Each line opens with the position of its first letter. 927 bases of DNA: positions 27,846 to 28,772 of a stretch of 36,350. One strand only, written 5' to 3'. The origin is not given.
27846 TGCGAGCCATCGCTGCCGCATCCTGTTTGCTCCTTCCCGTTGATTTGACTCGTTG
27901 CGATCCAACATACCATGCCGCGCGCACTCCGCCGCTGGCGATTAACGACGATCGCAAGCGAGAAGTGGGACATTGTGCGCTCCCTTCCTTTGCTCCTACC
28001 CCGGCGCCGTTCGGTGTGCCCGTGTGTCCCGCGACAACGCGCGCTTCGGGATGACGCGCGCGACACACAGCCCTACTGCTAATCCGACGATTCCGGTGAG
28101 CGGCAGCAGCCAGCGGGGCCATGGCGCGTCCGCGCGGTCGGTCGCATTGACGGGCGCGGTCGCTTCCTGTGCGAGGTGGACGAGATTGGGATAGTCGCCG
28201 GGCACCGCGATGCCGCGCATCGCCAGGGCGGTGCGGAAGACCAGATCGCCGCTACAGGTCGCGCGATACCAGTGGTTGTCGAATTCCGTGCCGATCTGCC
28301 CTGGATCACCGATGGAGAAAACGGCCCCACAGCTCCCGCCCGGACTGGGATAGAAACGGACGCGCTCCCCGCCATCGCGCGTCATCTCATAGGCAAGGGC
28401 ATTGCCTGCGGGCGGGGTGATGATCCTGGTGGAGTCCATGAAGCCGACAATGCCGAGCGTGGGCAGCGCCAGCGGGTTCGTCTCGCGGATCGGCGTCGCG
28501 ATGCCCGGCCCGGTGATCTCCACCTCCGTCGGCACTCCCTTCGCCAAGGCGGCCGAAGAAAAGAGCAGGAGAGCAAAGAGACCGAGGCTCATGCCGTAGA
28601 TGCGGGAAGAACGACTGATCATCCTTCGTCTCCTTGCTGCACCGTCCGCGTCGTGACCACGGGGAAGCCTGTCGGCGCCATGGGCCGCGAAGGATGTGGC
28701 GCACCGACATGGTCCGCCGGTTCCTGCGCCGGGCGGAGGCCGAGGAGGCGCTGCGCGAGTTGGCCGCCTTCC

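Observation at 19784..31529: ECF sigma / anti-sigma-headed, 11-12-gene unidirectional envelope cluster with an unusual domain inventory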

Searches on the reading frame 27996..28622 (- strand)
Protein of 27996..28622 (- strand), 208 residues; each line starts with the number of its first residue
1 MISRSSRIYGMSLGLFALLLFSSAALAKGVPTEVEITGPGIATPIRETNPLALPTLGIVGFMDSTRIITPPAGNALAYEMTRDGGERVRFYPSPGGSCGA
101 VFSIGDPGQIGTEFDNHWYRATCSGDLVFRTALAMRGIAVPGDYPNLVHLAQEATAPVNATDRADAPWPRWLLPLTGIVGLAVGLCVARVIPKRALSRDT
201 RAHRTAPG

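Call 4: search_protein_families(library=pfam, max_evalue=0.1, proteins=[window:27996-28622:-])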
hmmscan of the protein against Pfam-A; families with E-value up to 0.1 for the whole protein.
window:27996-28622:- (208 aa): 0 families

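Call 7: search_protein_families(library=ncbifam, max_evalue=0.01, proteins=[window:27996-28622:-])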
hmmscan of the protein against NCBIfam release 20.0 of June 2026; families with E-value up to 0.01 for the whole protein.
window:27996-28622:- (208 aa): 0 families

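Call 19: find_homologous_proteins(query=window:27996-28622:-, max_evalue=0.001)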
Query window:27996-28622:- (208 aa): 17 proteins with E <= 0.001 among 1764 candidates.
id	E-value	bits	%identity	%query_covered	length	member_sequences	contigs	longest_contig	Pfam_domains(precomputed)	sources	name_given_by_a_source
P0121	1.1e-134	465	100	100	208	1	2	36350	-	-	-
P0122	8.4e-113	393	78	100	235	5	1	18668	-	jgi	-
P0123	1.1e-109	383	76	100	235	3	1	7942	-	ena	-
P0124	1.5e-107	376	78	100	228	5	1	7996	-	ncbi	-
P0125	5.3e-105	368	76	100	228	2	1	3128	-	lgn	-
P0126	3.6e-96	339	71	93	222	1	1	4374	-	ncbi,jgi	-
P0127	1.1e-95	337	76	100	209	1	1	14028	-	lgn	-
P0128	5.2e-94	332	71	93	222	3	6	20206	-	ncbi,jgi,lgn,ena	-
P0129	4.1e-93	329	76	93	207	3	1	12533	-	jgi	-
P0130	1.5e-92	327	70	93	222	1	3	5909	-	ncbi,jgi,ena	-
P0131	3.3e-91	323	76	94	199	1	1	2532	-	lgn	-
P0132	1.8e-89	317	68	93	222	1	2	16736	-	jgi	-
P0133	2.5e-88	313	69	93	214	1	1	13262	-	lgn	-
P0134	3.8e-88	313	73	95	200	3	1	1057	-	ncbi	-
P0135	2.1e-87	310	69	93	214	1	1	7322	-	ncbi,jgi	-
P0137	3.0e-69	251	64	90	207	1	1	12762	-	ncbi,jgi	-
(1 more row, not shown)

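Call 20: find_encoding_contigs(protein=P0122, flank=10000, max_places=2)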
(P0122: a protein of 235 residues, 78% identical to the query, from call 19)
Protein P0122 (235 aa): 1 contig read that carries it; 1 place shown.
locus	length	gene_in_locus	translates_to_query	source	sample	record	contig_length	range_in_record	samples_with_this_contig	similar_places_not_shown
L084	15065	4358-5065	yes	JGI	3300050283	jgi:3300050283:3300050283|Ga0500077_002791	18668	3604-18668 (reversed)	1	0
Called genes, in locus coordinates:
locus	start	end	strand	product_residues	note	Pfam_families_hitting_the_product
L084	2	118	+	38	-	?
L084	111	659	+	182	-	PF04542:Sigma70_r2, PF08281:Sigma70_r4_2, PF04545:Sigma70_r4 (weak)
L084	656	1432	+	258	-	-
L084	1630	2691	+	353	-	-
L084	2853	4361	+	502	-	PF00004:AAA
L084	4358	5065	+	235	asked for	-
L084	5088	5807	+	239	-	PF00578:AhpC-TSA, PF08534:Redoxin, PF00085:Thioredoxin (faint), PF13098:Thioredoxin_2, PF13905:Thioredoxin_8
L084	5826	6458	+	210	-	-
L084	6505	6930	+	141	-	-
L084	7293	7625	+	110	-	-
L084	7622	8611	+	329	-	-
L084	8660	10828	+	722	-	PF03888:MucB_RseB (weak)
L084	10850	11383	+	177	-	-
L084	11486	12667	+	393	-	-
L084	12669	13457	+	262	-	PF18914:DUF5666 (faint)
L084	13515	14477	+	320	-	PF24681:Kelch_KLHDC2_KLHL20_DRC7, PF13415:Beta-prop_FBX42 (weak), PF01344:Kelch_1 (weak), PF13964:Beta-prop_Calicin, PF24981:Beta-prop_ATRN-LZTR1, PF13418:Beta-prop_TYW4, PF24681:Kelch_KLHDC2_KLHL20_DRC7, PF13415:Beta-prop_FBX42 (weak), +6 more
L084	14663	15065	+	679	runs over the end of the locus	PF02012:BNR (faint), PF15902:Sortilin-Vps10 (faint), PF24316:Tli3 (faint), PF14870:PSII_BNR (weak)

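Call 21: find_encoding_contigs(protein=P0128, flank=10000, max_places=2)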
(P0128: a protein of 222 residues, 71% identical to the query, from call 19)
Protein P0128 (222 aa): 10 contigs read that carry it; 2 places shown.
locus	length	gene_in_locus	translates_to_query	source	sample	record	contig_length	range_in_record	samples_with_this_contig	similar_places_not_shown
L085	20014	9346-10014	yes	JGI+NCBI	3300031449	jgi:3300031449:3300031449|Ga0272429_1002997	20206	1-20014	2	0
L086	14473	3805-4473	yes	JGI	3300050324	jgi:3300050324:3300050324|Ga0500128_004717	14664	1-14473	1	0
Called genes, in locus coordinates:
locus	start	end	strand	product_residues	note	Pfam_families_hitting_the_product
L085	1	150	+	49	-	?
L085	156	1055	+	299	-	PF08401:ArdcN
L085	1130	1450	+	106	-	-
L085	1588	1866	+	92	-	-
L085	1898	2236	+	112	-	-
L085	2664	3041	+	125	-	-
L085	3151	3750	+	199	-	PF04542:Sigma70_r2, PF08281:Sigma70_r4_2, PF04545:Sigma70_r4 (weak)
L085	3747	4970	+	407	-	-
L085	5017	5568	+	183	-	PF00355:Rieske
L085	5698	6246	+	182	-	PF04542:Sigma70_r2, PF08281:Sigma70_r4_2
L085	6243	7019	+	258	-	-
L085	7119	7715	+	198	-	-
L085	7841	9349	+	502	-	PF00004:AAA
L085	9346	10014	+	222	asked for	-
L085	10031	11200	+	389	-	-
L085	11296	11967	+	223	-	PF00578:AhpC-TSA, PF08534:Redoxin, PF00085:Thioredoxin (faint), PF13098:Thioredoxin_2, PF13905:Thioredoxin_8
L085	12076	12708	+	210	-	-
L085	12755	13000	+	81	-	-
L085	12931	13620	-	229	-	-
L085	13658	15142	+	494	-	PF00376:MerR (weak), PF27155:Y4rL_C, PF22483:Mu-transpos_C_2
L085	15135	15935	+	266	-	PF01695:IstB_IS21, PF00308:Bac_DnaA (weak)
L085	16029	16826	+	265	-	PF13358:DDE_3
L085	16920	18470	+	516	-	PF05598:DUF772, PF01609:DDE_Tnp_1, PF13751:DDE_Tnp_1_6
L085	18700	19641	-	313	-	PF13358:DDE_3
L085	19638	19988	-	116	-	PF13518:HTH_28 (weak), PF13551:HTH_29, PF13565:HTH_32 (weak)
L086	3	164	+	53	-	?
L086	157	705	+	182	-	PF04542:Sigma70_r2, PF08281:Sigma70_r4_2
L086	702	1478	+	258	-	-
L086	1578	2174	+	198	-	-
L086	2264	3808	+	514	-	PF00004:AAA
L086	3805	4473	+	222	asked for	-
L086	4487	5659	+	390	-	-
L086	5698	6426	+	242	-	PF08534:Redoxin, PF00578:AhpC-TSA, PF00085:Thioredoxin (faint), PF13098:Thioredoxin_2, PF13905:Thioredoxin_8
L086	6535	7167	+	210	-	-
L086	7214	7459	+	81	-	-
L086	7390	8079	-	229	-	-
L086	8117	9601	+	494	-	PF00376:MerR (weak), PF27155:Y4rL_C, PF22483:Mu-transpos_C_2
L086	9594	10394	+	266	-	PF01695:IstB_IS21, PF00308:Bac_DnaA (weak)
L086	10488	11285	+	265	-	PF13358:DDE_3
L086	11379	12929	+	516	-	PF05598:DUF772, PF01609:DDE_Tnp_1, PF13751:DDE_Tnp_1_6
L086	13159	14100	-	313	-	PF13358:DDE_3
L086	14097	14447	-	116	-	PF13518:HTH_28 (weak), PF13551:HTH_29, PF13565:HTH_32 (weak)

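Call 22: find_encoding_contigs(protein=P0137, flank=10000, max_places=2)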
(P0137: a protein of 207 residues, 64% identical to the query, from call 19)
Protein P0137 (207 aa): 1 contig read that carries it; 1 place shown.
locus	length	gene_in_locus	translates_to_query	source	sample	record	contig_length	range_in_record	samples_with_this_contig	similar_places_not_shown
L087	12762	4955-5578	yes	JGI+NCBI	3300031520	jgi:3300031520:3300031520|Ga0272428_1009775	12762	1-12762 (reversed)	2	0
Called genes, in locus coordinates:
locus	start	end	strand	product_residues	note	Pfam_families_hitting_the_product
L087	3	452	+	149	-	?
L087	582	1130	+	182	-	PF04542:Sigma70_r2, PF08281:Sigma70_r4_2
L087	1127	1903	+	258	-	-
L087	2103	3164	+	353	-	-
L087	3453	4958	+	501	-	PF00004:AAA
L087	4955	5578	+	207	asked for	-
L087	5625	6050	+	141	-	-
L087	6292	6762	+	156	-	PF02861:Clp_N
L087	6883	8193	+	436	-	-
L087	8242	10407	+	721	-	-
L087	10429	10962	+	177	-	-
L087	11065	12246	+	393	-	-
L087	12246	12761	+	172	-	?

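Call 49: search_protein_representatives(alignment_id=A3)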
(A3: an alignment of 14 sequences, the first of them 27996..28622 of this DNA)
Query: 14 sequences, 221 profile positions. Proteins with E-value up to 0.001 (for the whole library): 362; up to 1e-10: 155; up to 1e-30: 6. The best 150 are listed.
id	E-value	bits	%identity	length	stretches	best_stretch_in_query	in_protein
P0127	5.8e-99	346.7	-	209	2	1-160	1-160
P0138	5.8e-56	206.1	-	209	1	11-215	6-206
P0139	6.7e-45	169.9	-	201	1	7-170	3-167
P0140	2.2e-43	165.0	-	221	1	11-208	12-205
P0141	8.1e-43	163.1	-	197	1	9-145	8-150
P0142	1.5e-33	132.8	-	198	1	10-171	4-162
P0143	8.1e-30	120.6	-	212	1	14-168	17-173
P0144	1.1e-27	113.7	-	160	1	9-140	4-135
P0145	5.9e-26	108.0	-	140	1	10-141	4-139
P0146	8.5e-24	100.9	-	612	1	4-145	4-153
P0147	1.5e-22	96.8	-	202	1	9-139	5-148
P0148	3.6e-22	95.6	-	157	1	12-140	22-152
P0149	4.8e-22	95.2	-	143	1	5-141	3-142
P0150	2.2e-21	93.1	-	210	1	10-174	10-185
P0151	3.8e-21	92.3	-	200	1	6-142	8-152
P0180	2.0e-16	76.8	-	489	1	21-147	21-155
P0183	2.6e-16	76.4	-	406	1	15-136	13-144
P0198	3.4e-15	72.8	-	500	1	24-146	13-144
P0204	7.4e-15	71.7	-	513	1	13-133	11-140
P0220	9.2e-14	68.1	-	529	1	14-144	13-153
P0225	1.9e-13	67.1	-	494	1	12-152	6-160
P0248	3.1e-12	63.1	-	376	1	12-194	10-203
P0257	7.9e-12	61.8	-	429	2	8-146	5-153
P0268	1.3e-11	61.0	-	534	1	14-144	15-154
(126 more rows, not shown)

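Call 54: search_protein_families(library=pfam, max_evalue=0.001, proteins=[P0146, P0180, P0183, P0198, P0204, P0220, P0225, P0248, P0257, P0268])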
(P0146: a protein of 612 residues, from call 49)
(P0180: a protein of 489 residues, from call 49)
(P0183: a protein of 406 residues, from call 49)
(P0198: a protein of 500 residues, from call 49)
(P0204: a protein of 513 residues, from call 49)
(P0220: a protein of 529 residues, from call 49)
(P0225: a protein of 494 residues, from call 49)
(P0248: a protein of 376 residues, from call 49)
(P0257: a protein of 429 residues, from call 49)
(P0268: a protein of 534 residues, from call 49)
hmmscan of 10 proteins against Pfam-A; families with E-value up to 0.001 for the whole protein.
P0146 (612 aa): 2 families
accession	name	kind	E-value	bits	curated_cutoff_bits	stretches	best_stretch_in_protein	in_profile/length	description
PF25174.1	Beta-prop_THOC3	-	0.00036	20.1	305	0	229-291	94-151/272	THOC3 beta-propeller domain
PF07676.18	PD40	-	0.00053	20.3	20.9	0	230-239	15-24/38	WD40-like Beta Propeller Repeat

P0180 (489 aa): 0 families

P0183 (406 aa): 0 families

P0198 (500 aa): 0 families

P0204 (513 aa): 0 families

P0220 (529 aa): 0 families

P0225 (494 aa): 0 families

P0248 (376 aa): 0 families

P0257 (429 aa): 0 families

P0268 (534 aa): 0 families

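Call 59: find_related_loci(query=A6, collection=genome_contigs, flank=8000)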
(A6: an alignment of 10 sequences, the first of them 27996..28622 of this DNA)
Query A6 (208 aa) in genome_contigs; peptide patterns used: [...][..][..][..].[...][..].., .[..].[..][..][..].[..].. (x = any residue, [..] = any of these).
84 stretches matched a pattern; 25 encode a relative of the query (tblastn E <= 1e-3); 25 distinct loci.
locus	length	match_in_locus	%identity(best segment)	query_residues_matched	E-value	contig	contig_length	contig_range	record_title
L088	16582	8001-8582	38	1-184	1e-25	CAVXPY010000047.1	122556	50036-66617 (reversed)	MAG: uncultured Chloroflexia bacterium isolate MFD04580.bin.2.53 genome assembly, contig: contig_92666, whole genome sho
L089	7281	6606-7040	31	2-140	3e-16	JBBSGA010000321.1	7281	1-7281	MAG: Chloroflexales bacterium isolate LS2_sbin.21 LS2_sbin.21_K_473257_L_7281_cov_10.0000, whole genome shotgun sequence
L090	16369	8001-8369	34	18-134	3e-10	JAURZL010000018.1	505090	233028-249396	MAG: Anaerolineaceae bacterium isolate E6_concoct.bin.151 E6_k141_134192, whole genome shotgun sequence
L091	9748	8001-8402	35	11-136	3e-9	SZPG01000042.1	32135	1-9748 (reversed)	Chloroflexi bacterium CFX6 ZYPT4scaffold_1028, whole genome shotgun sequence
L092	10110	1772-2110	34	26-136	1e-7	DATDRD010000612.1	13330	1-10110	MAG TPA_asm: Anaerolineales bacterium isolate SMAG_U7968 k141_1668788, whole genome shotgun sequence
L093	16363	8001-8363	36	22-136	3e-7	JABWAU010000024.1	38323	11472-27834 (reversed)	MAG: Anaerolineales bacterium isolate MAG_12 scaffold_891, whole genome shotgun sequence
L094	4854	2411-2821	31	7-137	4e-7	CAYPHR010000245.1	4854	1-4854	MAG TPA_asm: uncultured Anaerolinea sp. isolate binchicken_co235_140 genome assembly, contig: NODE_36586_length_4854_cov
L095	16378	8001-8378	28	20-133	4e-7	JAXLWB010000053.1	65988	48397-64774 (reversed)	MAG: Caldilineaceae bacterium isolate STL-CHL12 C1.208.fa-53, whole genome shotgun sequence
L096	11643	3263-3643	35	16-136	5e-7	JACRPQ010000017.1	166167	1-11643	MAG: Chloroflexi bacterium isolate NC_groundwater_1991_Pr3_S-0.65um_56_11 SR2-18-Sp65_coassembly_scaffold_560115, whole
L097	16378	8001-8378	28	18-134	3e-6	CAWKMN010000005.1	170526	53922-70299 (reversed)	MAG: uncultured Chloroflexia bacterium isolate MFD03899.bin.1.130 genome assembly, contig: contig_4185, whole genome sho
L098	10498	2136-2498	33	18-136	5e-6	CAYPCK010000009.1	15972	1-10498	MAG TPA_asm: uncultured Anaerolinea sp. isolate binchicken_co107_252 genome assembly, contig: NODE_8751_length_15972_cov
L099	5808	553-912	27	11-126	7e-6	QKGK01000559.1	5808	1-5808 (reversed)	MAG: Chloroflexi bacterium isolate SZUA-526 scaffold_64291, whole genome shotgun sequence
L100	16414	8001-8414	28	4-138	8e-6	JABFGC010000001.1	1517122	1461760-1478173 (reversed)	MAG: Chloroflexota bacterium isolate CFX11 c_000000000058, whole genome shotgun sequence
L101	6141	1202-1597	32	4-136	8e-6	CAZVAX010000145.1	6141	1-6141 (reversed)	MAG TPA_asm: uncultured Anaerolineaceae bacterium isolate binchicken_co274_319 genome assembly, contig: NODE_30156_lengt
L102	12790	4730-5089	32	25-138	9e-6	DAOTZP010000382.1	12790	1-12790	MAG TPA_asm: Anaerolineales bacterium isolate H59_545 k97_284910, whole genome shotgun sequence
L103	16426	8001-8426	27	2-138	9e-6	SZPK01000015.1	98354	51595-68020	Chloroflexi bacterium CFX2 ZYPT4scaffold_201, whole genome shotgun sequence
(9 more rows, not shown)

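Call 69: search_protein_families(library=pfam, max_evalue=0.001, proteins=[L084:1630-2691:+, L085:7119-7715:+, L085:10031-11200:+])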
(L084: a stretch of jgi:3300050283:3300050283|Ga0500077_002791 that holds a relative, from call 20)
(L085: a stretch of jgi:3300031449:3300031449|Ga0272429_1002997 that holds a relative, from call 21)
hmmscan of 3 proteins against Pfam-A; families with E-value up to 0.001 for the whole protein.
L084:1630-2691:+ (353 aa): 0 families

L085:7119-7715:+ (198 aa): 0 families

L085:10031-11200:+ (389 aa): 0 families

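Call 71: search_solved_structures(query=A5, max_evalue=10)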
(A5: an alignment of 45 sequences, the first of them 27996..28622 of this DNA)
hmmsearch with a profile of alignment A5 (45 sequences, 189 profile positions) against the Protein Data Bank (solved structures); distinct sequences matched with E-value up to 10: 4.
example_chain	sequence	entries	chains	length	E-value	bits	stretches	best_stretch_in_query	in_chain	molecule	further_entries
4tkt_A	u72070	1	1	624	0.64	12.6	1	87-133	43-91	AT-less polyketide synthase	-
3dtq_A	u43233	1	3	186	1.5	11.4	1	117-135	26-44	Neutrophil gelatinase-associated lipocalin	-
3dsz_A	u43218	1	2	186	1.5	11.4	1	117-135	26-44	engineered human lipocalin 2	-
3deo_A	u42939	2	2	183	1.8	11.1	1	115-151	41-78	Signal recognition particle 43 kDa protein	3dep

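Call 79: search_protein_families(library=padloc, max_evalue=0.001, proteins=[window:27996-28622:-])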
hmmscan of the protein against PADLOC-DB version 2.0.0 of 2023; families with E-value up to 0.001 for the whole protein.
window:27996-28622:- (208 aa): 0 families

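Call 82: search_protein_families(library=pfam, max_evalue=0.00001, proteins=[L101:1778-3835:-, L103:8572-10662:-, L103:10802-13891:-, L098:4941-7343:-, L097:7953-9494:+, L093:7182-7451:+])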
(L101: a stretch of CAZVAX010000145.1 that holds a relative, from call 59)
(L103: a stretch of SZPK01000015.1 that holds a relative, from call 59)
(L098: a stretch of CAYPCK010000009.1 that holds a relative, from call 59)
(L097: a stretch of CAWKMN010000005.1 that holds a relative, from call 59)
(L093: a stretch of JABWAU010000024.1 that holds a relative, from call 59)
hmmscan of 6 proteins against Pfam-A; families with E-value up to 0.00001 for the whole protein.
L101:1778-3835:- (685 aa): 9 families
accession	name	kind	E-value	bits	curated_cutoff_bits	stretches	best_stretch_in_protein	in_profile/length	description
PF00033.24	Cytochrome_B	-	1.4e-14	54.8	27.2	1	27-200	3-181/189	Cytochrome b/b6/petB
PF12838.12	Fer4_7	-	4.6e-11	43.4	27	1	300-352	1-52/52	4Fe-4S dicluster domain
PF00037.32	Fer4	-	1.2e-10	41.2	21.1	0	332-353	2-23/24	4Fe-4S binding domain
PF14697.11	Fer4_21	-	4.5e-09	36.7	35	1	294-355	1-59/59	4Fe-4S dicluster domain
PF13631.11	Cytochrom_B_N_2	-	2.8e-08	34.4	27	1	97-203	4-115/169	Cytochrome b(N-terminal)/b6/petB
PF13187.11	Fer4_9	-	1.7e-07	31.6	27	1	300-353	1-52/52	4Fe-4S dicluster domain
PF12837.12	Fer4_6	-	2e-07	31.1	25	0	296-316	4-24/24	4Fe-4S binding domain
PF13484.11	Fer4_16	-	4e-07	31.2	30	0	337-355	1-19/66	4Fe-4S double cluster binding domain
PF13237.11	Fer4_10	-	6.4e-07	29.7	25.5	0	295-349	3-53/53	4Fe-4S dicluster domain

L103:8572-10662:- (696 aa): 11 families
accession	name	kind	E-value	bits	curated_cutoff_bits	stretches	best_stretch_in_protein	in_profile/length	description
PF00033.24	Cytochrome_B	-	1.7e-17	64.4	27.2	1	39-210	5-181/189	Cytochrome b/b6/petB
PF12838.12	Fer4_7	-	1.3e-11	45.2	27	1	311-362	2-52/52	4Fe-4S dicluster domain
PF00037.32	Fer4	-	2.3e-11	43.4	21.1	1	342-363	2-23/24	4Fe-4S binding domain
PF13187.11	Fer4_9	-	4e-09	36.8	27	1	310-363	1-52/52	4Fe-4S dicluster domain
PF13631.11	Cytochrom_B_N_2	-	4.4e-09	36.9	27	1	105-212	2-114/169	Cytochrome b(N-terminal)/b6/petB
PF14697.11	Fer4_21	-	1.3e-08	35.3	35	1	304-364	1-58/59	4Fe-4S dicluster domain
PF13237.11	Fer4_10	-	1.3e-08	35.1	25.5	1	309-359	7-53/53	4Fe-4S dicluster domain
PF12837.12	Fer4_6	-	2e-08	34.2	25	0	341-363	2-24/24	4Fe-4S binding domain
PF13484.11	Fer4_16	-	4.6e-08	34.1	30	0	347-366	1-20/66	4Fe-4S double cluster binding domain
PF12797.12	Fer4_2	-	1.9e-06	27.9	24.5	0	342-360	4-22/22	4Fe-4S binding domain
PF25160.1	LdpA_Fe-S-bd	-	4.9e-06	26.7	27.6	0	343-364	23-44/49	LdpA Fe-S cluster-binding domain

L103:10802-13891:- (1029 aa): 3 families
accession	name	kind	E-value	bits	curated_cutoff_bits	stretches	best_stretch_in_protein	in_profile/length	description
PF00122.25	E1-E2_ATPase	-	7e-49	166.2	28.1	1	479-656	2-180/181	E1-E2 ATPase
PF00702.32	Hydrolase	-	1.8e-19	71.3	26.4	1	676-927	4-190/191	haloacid dehalogenase-like hydrolase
PF00403.32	HMA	-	1e-09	39.1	24.8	1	266-327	1-62/62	Heavy-metal-associated domain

L098:4941-7343:- (800 aa): 3 families
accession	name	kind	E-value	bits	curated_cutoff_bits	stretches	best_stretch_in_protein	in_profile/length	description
PF00122.25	E1-E2_ATPase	-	1.6e-50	171.6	28.1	1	280-457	2-180/181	E1-E2 ATPase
PF00702.32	Hydrolase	-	1e-21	78.7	26.4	1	477-699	4-190/191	haloacid dehalogenase-like hydrolase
PF00403.32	HMA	-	5.1e-12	46.4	24.8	1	67-127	1-61/62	Heavy-metal-associated domain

L097:7953-9494:+ (513 aa): 0 families

L093:7182-7451:+ (89 aa): 0 families

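Call 85: search_protein_families(library=pfam, max_evalue=0.00001, proteins=[L103:6379-7935:-, L103:6487-7788:+, L103:4506-6119:-, L103:3313-4539:+, L093:6916-7956:+, L093:5145-6356:+, L093:5193-6401:-, L093:4099-4923:-, L093:3026-4012:-, L093:6901-7395:-])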
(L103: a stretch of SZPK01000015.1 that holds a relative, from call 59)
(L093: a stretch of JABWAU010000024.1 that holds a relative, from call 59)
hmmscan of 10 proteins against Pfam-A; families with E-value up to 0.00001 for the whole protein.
L103:6379-7935:- (518 aa): 3 families
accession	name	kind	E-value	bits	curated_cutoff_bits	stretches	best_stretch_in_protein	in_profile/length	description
PF13229.12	Beta_helix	-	3.3e-17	63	25.9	2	208-368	9-136/158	Right handed beta helix region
PF07602.17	DUF1565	-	2.4e-11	43.9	20.3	0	82-120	3-41/257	Protein of unknown function (DUF1565)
PF22842.2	Pel9A-like_beta_helix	-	9.7e-06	25.2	25.2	0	75-119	10-54/370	Pel9A-like, right handed beta helix region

L103:6487-7788:+ (433 aa): 0 families

L103:4506-6119:- (537 aa): 3 families
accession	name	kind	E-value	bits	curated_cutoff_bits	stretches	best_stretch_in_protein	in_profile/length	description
PF13229.12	Beta_helix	-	1.3e-13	51.3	25.9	2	248-410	8-137/158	Right handed beta helix region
PF07602.17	DUF1565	-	5.9e-10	39.3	20.3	1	191-280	104-195/257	Protein of unknown function (DUF1565)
PF17161.10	DUF5123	-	3.4e-06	28.6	35.1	1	402-503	3-104/113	Domain of unknown function (DUF5123)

L103:3313-4539:+ (408 aa): 0 families

L093:6916-7956:+ (346 aa): 1 family
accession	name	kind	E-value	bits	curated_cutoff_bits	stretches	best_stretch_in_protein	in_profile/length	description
PF02628.20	COX15-CtaA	-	8e-91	304.8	29.9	1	11-330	2-322/322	Cytochrome oxidase assembly protein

L093:5145-6356:+ (403 aa): 0 families

L093:5193-6401:- (402 aa): 2 families
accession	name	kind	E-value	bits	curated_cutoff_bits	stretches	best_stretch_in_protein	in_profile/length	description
PF07676.18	PD40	-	2e-26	91.7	20.9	2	337-365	2-30/38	WD40-like Beta Propeller Repeat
PF00930.27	DPPIV_N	-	9.7e-06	25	22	0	264-345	1-84/354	Dipeptidyl peptidase IV (DPP IV) N-terminal region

L093:4099-4923:- (274 aa): 3 families
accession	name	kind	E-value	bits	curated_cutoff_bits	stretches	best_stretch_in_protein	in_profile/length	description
PF00106.31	adh_short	-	6.7e-61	205.6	26.6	1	6-197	1-189/195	short chain dehydrogenase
PF13561.12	adh_short_C2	-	6.7e-41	140.8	27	1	12-227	1-217/236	Enoyl-(Acyl carrier protein) reductase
PF08659.16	KR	-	3.6e-14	53.5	22.6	1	8-174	3-166/180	KR domain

L093:3026-4012:- (328 aa): 1 family
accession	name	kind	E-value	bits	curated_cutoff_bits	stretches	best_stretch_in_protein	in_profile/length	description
PF00294.29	PfkB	-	1.3e-21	77.7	25.8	1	167-307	161-299/302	pfkB family carbohydrate kinase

L093:6901-7395:- (164 aa): 0 families
